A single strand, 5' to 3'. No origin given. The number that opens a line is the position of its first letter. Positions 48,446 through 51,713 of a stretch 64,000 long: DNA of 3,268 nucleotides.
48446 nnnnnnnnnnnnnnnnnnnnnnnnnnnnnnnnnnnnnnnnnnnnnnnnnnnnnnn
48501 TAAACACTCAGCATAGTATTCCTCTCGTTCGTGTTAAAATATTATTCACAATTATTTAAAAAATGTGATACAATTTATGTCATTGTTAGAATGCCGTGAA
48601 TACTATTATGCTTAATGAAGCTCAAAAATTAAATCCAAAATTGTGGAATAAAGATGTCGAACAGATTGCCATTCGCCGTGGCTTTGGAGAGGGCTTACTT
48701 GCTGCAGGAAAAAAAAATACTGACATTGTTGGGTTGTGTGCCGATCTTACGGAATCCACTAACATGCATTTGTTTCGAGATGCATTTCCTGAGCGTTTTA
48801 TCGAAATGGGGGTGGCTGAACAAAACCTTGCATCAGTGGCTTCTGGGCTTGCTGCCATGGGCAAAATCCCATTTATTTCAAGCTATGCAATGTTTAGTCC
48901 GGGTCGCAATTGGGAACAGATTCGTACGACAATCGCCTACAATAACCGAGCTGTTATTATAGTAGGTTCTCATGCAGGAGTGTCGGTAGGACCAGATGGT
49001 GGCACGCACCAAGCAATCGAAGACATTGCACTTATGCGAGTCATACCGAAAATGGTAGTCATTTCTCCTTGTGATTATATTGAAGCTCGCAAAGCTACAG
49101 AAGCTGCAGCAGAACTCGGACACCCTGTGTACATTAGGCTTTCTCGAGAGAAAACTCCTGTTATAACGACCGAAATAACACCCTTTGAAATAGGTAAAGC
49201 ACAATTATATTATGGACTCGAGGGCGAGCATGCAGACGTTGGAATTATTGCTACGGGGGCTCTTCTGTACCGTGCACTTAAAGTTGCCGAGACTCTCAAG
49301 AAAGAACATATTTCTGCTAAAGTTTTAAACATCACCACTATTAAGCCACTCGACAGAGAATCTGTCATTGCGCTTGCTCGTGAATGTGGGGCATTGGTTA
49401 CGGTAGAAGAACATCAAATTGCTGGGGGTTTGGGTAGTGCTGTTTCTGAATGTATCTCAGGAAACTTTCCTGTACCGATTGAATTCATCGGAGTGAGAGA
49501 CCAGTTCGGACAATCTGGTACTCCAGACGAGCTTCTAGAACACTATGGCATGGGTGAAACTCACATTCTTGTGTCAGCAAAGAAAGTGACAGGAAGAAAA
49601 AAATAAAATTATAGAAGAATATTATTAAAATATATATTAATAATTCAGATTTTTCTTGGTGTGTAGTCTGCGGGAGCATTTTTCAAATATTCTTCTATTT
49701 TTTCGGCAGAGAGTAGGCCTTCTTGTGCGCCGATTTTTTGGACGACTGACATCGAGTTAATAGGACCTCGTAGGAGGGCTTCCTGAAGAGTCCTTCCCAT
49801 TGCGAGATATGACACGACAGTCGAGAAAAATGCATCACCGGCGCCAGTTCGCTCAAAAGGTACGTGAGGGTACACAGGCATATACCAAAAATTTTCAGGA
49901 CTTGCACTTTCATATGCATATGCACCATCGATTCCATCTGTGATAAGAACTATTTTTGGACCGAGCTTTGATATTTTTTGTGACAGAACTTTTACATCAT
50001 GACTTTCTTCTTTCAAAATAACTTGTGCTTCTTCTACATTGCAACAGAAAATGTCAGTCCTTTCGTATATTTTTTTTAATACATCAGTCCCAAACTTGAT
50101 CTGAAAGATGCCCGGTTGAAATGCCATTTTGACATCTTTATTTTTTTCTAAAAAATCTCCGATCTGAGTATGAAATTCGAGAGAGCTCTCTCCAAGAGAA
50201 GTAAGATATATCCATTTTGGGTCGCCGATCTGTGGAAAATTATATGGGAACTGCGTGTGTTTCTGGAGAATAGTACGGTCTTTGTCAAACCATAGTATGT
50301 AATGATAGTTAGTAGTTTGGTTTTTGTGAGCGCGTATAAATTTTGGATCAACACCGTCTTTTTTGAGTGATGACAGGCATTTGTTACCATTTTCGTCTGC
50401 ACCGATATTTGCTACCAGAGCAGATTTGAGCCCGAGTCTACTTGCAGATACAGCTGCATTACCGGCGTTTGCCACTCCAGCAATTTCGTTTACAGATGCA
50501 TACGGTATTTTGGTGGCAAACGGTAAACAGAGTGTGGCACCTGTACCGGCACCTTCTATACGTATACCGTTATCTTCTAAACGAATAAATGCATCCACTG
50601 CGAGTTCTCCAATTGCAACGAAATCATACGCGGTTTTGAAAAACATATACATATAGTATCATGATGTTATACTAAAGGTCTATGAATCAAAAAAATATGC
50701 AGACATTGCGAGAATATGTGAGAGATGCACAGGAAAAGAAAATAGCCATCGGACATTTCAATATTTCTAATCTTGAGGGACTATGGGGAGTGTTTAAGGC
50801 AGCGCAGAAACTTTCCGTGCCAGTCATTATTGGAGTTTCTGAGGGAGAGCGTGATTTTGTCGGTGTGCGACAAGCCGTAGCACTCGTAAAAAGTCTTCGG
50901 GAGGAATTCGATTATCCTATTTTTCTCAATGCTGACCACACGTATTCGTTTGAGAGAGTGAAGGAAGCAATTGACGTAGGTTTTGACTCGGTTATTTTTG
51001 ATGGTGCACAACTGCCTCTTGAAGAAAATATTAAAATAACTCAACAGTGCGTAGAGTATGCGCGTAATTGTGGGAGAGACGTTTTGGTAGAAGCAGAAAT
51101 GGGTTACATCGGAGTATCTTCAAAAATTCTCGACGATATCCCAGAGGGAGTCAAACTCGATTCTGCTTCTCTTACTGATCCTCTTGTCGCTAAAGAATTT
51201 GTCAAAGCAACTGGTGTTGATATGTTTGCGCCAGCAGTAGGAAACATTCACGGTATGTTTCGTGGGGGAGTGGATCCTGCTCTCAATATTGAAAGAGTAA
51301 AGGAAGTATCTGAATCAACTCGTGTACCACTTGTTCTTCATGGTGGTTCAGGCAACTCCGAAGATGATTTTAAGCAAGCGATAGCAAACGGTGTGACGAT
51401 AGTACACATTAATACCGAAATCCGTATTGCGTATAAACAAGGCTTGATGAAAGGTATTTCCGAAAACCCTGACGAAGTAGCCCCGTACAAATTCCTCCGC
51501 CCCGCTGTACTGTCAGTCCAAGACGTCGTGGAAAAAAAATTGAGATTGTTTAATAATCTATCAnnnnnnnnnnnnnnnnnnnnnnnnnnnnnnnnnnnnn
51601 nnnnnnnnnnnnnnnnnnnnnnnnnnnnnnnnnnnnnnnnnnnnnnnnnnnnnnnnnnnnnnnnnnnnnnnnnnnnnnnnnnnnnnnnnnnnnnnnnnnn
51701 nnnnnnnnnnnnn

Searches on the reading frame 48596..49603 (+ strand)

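Call 74: search_protein_families(library=pfam, max_evalue=0.00001, proteins=[window:48596-49603:+])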
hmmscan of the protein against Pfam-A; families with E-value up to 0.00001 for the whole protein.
window:48596-49603:+ (336 aa): 3 families
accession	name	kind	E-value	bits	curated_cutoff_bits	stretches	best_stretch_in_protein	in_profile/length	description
PF02779.29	Transket_pyr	-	3.2e-40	138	27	1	23-187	2-172/174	Transketolase, pyrimidine binding domain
PF02780.25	Transketolase_C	-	1.8e-28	99.3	25.9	1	211-324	8-124/124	Transketolase, C-terminal domain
PF22613.1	Transketolase_C_1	-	9.1e-07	29.5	27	1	211-319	10-112/113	Transketolase-like TK C-terminal domain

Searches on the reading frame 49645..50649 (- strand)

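Call 74: search_protein_families(library=pfam, max_evalue=0.00001, proteins=[window:49645-50649:-])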
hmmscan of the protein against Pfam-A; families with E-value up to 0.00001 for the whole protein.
window:49645-50649:- (334 aa): 2 families
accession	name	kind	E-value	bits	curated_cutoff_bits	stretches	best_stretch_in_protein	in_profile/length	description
PF00294.29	PfkB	-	4.6e-28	98.9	25.8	1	62-311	39-298/302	pfkB family carbohydrate kinase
PF08543.17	Phos_pyr_kin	-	7.3e-06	26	27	0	191-292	113-221/246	Phosphomethylpyrimidine kinase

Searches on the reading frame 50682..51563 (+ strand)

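Call 74: search_protein_families(library=pfam, max_evalue=0.00001, proteins=[window:50682-51563:+])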
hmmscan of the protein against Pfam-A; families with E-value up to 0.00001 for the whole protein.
window:50682-51563:+ (294 aa): 1 family
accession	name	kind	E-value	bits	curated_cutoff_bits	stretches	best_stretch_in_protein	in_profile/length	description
PF01116.26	F_bP_aldolase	-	9.2e-79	265.3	25.5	1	8-291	2-273/277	Fructose-bisphosphate aldolase class-II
